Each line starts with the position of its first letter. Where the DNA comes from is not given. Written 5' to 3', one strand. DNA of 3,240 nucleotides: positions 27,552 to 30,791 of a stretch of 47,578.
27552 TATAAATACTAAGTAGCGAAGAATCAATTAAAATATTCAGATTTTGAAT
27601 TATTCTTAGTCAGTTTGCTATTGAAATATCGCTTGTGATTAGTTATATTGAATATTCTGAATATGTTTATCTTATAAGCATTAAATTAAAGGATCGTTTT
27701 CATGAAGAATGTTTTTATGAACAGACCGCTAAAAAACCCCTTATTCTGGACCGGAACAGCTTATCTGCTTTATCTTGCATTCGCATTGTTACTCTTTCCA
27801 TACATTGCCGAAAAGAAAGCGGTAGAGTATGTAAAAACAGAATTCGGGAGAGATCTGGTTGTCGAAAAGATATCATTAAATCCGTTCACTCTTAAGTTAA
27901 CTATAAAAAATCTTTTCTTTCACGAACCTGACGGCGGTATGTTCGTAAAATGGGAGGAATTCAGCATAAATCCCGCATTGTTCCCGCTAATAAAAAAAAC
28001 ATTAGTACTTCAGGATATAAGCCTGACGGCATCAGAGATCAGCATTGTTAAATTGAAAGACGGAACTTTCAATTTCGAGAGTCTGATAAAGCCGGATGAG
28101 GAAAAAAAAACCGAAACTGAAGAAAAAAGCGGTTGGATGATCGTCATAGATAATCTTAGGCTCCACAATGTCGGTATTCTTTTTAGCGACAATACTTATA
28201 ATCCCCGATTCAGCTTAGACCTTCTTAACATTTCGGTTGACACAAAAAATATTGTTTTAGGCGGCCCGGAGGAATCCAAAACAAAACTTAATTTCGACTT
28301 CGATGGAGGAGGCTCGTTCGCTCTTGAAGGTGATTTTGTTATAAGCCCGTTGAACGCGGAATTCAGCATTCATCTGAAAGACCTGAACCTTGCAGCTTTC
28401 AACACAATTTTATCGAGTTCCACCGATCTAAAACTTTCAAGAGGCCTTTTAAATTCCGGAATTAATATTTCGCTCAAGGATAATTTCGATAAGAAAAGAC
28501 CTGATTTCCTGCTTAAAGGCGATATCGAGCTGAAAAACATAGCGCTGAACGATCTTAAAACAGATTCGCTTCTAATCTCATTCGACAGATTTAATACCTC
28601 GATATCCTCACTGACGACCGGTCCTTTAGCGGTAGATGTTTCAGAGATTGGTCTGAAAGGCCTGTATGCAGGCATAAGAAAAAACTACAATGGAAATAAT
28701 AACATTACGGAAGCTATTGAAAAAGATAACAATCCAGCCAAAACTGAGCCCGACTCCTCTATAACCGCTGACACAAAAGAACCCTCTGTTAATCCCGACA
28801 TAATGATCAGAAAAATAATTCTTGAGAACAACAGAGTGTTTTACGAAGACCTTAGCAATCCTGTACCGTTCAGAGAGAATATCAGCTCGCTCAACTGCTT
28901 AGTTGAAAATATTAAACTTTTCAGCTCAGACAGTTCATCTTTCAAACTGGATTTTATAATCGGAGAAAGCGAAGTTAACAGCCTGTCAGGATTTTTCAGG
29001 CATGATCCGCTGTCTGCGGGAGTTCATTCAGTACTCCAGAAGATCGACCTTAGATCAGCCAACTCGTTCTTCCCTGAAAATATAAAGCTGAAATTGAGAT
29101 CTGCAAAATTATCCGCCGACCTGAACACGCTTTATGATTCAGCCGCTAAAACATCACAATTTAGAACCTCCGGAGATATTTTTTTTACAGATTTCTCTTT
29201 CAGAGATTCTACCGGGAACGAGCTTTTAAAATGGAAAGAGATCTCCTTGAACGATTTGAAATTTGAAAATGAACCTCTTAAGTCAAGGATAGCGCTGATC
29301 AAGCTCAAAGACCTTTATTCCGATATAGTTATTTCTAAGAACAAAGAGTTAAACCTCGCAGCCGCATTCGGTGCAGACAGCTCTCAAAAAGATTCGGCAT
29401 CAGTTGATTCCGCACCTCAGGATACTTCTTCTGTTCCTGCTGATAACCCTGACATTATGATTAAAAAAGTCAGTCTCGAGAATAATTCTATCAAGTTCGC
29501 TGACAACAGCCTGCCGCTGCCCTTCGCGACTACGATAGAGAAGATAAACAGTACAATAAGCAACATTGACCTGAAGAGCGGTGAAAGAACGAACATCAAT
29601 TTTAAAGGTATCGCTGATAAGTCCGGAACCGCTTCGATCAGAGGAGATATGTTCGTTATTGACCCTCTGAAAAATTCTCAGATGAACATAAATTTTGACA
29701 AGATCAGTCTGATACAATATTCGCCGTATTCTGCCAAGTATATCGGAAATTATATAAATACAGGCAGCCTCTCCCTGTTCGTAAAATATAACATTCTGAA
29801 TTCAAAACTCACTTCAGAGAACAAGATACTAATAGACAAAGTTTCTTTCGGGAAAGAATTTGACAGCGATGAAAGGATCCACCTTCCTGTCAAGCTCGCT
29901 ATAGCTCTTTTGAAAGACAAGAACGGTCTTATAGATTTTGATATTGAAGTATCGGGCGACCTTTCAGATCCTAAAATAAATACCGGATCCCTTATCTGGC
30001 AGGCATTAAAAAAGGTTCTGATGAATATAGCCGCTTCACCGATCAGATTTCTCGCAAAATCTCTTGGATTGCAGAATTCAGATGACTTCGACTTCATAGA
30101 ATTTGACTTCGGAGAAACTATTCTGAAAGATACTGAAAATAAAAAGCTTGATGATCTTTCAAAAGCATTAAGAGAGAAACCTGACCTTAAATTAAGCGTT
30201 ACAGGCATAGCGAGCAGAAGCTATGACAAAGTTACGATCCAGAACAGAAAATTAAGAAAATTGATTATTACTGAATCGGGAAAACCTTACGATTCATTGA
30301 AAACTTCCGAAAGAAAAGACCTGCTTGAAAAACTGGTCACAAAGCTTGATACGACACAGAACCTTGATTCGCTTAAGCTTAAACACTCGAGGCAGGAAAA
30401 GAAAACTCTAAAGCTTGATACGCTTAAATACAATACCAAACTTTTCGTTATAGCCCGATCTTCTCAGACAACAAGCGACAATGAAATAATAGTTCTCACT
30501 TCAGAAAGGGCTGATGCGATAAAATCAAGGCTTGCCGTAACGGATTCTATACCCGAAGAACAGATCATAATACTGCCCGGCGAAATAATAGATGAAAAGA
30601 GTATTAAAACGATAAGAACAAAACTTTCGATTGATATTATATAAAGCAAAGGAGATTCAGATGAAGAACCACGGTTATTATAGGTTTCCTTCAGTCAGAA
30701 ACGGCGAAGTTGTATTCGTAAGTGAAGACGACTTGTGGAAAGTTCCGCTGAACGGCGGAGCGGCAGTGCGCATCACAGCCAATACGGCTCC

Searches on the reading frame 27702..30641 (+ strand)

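Call 54: search_protein_families(library=pfam, proteins=[window:27702-30641:+], max_evalue=0.00001)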
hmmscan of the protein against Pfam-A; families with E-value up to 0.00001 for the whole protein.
window:27702-30641:+ (980 aa): 2 families
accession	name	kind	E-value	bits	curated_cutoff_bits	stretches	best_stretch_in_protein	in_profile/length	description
PF05359.17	DUF748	-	7.5e-185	617.3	50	3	402-955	490-1037/1037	Domain of Unknown Function (DUF748)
PF00691.25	OmpA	-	6.6e-06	26.8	27.2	0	801-839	2-42/98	OmpA family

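Call 62: search_protein_families(library=ncbifam, proteins=[window:27702-30641:+], max_evalue=0.001)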
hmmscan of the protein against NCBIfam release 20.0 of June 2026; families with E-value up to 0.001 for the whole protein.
window:27702-30641:+ (980 aa): 1 family
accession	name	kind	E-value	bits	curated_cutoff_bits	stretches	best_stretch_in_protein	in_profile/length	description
TIGR04411.1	T2SS_GspN_Lepto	equivalog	0.00028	20.5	50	0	11-102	3-92/280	type II secretion system protein GspN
